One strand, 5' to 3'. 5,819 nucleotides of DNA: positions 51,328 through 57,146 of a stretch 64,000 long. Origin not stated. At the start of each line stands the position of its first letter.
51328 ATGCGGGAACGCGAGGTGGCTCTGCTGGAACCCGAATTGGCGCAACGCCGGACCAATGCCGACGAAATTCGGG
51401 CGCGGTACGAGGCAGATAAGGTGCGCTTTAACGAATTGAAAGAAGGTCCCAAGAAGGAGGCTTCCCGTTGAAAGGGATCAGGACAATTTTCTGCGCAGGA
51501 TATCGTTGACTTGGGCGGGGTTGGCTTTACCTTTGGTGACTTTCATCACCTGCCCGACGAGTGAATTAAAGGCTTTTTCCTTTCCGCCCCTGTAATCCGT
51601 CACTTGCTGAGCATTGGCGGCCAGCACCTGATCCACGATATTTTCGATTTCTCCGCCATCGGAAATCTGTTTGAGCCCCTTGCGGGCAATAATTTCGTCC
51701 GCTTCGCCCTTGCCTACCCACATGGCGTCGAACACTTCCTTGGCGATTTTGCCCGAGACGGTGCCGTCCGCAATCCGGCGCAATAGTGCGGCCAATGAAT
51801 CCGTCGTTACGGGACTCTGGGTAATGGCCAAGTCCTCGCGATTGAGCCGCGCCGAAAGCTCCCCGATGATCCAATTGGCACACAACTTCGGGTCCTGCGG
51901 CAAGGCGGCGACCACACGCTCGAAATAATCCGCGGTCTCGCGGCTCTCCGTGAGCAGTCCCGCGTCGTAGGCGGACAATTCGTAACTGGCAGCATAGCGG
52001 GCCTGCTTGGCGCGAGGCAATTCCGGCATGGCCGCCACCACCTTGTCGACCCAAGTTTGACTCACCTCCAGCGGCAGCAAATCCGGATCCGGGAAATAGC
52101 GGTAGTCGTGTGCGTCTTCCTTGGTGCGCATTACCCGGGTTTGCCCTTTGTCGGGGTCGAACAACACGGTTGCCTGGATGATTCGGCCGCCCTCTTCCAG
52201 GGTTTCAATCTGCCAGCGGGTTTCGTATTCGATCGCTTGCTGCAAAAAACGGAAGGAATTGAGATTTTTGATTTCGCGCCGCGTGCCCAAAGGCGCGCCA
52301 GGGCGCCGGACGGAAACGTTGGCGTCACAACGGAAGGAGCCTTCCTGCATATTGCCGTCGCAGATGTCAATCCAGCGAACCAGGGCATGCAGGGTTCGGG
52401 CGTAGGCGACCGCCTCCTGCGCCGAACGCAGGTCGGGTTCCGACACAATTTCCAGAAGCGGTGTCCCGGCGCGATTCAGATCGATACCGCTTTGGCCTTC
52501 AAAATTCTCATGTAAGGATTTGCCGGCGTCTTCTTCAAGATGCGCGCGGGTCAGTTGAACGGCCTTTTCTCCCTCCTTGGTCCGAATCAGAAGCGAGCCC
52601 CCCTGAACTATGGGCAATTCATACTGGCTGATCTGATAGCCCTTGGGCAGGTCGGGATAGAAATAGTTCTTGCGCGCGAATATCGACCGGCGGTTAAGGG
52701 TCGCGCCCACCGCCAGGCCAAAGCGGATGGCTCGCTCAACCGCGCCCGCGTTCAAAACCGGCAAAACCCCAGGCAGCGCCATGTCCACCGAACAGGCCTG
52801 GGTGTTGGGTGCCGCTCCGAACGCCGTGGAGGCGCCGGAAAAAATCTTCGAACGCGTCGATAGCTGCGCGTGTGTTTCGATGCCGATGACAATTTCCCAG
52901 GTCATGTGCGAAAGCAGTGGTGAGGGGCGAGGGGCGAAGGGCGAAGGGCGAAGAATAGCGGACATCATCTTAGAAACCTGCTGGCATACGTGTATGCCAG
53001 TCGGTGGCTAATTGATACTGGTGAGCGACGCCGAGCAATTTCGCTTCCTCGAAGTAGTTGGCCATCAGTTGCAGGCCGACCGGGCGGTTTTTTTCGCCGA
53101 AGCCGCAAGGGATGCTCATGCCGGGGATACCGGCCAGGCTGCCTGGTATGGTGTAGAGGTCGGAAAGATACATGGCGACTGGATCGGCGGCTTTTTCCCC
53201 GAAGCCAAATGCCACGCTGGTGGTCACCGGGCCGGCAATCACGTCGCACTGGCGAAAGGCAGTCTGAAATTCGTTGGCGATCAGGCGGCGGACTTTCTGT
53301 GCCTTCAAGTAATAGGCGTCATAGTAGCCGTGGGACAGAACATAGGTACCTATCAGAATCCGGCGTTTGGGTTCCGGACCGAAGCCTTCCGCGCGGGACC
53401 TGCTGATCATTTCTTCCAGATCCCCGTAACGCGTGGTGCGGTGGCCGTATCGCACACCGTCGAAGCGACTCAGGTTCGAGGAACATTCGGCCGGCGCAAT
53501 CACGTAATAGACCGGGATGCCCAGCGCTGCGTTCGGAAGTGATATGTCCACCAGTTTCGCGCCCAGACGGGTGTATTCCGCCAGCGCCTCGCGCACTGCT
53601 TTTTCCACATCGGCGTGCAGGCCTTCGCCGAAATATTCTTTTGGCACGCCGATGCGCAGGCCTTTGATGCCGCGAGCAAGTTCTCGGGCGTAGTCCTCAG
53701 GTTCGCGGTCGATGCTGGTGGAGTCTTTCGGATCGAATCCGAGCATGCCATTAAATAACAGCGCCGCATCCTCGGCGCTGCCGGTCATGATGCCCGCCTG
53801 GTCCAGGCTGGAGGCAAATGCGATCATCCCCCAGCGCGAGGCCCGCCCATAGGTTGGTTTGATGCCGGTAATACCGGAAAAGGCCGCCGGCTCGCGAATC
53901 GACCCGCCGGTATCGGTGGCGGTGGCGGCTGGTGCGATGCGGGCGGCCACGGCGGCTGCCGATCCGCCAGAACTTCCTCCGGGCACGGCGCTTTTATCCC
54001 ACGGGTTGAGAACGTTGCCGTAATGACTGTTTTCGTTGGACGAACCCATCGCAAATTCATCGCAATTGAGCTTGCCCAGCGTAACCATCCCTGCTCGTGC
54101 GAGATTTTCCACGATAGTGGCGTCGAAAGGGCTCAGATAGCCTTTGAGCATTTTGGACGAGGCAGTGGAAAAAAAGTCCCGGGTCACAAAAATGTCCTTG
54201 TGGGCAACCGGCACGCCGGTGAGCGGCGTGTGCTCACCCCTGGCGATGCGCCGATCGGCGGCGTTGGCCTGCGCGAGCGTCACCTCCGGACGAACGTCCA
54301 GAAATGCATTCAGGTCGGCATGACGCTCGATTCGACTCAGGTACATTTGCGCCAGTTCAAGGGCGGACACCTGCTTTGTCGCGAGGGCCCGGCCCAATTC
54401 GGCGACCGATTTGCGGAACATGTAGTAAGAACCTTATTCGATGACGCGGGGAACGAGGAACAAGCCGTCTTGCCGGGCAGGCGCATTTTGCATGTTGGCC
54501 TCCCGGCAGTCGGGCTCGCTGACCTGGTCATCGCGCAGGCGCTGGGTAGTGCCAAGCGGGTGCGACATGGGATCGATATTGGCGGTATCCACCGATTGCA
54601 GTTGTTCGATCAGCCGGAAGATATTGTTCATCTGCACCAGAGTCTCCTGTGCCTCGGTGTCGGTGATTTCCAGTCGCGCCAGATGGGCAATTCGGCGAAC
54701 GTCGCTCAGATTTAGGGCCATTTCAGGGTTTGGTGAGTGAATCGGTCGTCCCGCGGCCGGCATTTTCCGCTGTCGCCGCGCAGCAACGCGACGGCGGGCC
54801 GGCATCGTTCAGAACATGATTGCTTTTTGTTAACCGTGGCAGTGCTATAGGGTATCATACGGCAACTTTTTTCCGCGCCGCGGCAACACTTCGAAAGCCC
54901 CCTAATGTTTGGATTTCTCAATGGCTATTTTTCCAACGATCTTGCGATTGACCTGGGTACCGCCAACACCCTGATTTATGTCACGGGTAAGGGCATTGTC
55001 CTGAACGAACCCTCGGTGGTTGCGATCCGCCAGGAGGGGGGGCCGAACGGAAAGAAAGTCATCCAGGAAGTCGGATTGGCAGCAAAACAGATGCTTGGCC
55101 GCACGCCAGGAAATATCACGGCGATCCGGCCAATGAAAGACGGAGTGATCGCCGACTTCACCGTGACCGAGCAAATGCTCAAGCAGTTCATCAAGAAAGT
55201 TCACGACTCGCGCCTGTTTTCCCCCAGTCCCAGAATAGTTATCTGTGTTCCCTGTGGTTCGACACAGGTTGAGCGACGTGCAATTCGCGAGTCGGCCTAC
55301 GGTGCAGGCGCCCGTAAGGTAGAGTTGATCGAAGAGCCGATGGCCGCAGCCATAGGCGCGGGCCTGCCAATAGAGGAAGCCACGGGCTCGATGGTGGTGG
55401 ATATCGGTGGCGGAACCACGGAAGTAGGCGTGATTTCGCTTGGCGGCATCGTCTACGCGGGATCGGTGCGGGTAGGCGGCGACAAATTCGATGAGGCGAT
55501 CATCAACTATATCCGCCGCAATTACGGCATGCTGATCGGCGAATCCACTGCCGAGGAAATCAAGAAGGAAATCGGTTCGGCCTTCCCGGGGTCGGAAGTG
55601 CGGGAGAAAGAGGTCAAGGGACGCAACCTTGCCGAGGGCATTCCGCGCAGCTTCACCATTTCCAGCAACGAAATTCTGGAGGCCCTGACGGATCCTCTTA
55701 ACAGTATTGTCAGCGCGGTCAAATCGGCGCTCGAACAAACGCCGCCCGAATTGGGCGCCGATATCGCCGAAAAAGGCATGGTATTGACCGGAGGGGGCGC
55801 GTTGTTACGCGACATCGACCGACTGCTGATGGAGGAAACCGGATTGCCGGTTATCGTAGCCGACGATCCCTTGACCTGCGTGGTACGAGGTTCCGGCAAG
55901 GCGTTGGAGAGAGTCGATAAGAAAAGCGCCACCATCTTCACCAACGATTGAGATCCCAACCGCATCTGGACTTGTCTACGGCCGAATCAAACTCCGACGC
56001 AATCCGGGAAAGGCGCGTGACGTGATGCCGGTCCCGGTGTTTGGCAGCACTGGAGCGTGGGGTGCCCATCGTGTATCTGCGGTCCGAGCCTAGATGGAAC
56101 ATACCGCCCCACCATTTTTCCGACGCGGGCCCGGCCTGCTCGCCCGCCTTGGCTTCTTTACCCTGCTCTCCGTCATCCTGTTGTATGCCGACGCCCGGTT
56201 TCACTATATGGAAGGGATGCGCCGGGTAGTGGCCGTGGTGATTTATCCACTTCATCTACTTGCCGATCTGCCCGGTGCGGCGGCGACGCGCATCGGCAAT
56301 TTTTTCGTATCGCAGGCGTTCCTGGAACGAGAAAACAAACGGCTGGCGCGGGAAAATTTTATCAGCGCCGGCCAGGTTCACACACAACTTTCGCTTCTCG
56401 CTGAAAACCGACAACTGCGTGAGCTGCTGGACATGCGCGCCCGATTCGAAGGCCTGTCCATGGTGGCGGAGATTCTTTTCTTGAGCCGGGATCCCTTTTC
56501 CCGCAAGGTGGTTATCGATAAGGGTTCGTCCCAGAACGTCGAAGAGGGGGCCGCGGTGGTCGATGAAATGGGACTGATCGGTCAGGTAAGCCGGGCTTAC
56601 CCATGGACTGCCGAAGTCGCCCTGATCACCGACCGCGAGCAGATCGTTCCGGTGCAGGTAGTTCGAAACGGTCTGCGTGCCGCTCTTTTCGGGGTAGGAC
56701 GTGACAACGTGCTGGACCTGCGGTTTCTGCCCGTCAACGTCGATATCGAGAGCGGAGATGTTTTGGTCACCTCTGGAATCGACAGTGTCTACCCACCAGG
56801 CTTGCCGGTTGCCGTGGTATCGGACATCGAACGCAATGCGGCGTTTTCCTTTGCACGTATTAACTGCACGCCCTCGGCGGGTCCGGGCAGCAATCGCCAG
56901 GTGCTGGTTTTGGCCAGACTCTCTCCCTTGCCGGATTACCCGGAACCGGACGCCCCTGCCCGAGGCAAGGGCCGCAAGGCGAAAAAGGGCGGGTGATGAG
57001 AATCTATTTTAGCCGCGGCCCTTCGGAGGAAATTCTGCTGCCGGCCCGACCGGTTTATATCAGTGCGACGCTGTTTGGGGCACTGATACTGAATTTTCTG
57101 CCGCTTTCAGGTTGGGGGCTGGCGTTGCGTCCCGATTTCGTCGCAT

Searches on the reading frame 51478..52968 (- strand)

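Call 94: search_protein_families(library=pfam, proteins=[window:51478-52968:-], max_evalue=0.00001)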
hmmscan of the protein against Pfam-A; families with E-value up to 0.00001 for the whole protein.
window:51478-52968:- (496 aa): 2 families
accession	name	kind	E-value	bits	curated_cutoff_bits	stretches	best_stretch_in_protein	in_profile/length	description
PF02934.20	GatB_N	-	1.2e-115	386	23.4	1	26-307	1-276/277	GatB/GatE catalytic domain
PF02637.23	GatB_Yqey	-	1.2e-54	184.6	27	1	347-495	1-148/148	GatB domain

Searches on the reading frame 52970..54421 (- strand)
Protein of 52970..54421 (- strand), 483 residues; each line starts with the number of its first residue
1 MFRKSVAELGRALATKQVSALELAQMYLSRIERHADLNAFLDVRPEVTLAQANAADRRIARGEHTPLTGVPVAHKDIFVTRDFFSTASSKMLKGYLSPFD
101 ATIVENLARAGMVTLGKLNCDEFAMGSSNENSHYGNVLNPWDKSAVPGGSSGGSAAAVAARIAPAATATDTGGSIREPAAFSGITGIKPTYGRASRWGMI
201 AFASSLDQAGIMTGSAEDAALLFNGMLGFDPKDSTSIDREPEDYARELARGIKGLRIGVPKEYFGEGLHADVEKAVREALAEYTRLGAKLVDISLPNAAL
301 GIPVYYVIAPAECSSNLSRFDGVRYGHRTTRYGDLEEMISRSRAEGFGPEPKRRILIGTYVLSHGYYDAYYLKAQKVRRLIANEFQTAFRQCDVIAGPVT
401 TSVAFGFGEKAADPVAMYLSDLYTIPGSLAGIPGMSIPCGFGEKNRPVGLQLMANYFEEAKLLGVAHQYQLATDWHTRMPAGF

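Call 94: search_protein_families(library=pfam, proteins=[window:52970-54421:-], max_evalue=0.00001)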
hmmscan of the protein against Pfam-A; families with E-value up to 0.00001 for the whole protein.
window:52970-54421:- (483 aa): 1 family
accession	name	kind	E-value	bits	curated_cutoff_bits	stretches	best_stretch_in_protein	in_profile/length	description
PF01425.27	Amidase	-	4.6e-137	458.1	27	1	22-463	1-445/445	Amidase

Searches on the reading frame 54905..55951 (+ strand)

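Call 94: search_protein_families(library=pfam, proteins=[window:54905-55951:+], max_evalue=0.00001)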
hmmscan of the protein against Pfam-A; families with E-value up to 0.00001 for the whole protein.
window:54905-55951:+ (348 aa): 5 families
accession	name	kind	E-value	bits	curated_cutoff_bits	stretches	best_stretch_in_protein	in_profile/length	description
PF06723.19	MreB_Mbl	-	4.6e-148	492.8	27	1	11-340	2-325/327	MreB/Mbl protein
PF00012.26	HSP70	-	6.6e-15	54.8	20.6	1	95-208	120-239/599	Hsp70 protein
PF14450.12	FtsA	-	1.5e-12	48.4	31.8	1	163-319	1-110/127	Cell division protein FtsA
PF00022.25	Actin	-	3.1e-08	33.1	27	0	46-205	36-189/410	Actin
PF11104.14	PilM_2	-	2.7e-07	30.3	27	0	159-222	179-238/340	Type IV pilus assembly protein PilM;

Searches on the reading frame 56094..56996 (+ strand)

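Call 94: search_protein_families(library=pfam, proteins=[window:56094-56996:+], max_evalue=0.00001)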
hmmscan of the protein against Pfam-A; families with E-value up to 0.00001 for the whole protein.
window:56094-56996:+ (300 aa): 1 family
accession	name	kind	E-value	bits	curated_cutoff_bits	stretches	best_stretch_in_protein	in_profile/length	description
PF04085.20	MreC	-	4e-38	130.9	28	1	131-273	5-146/147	Rod shape-determining protein MreC, barrel core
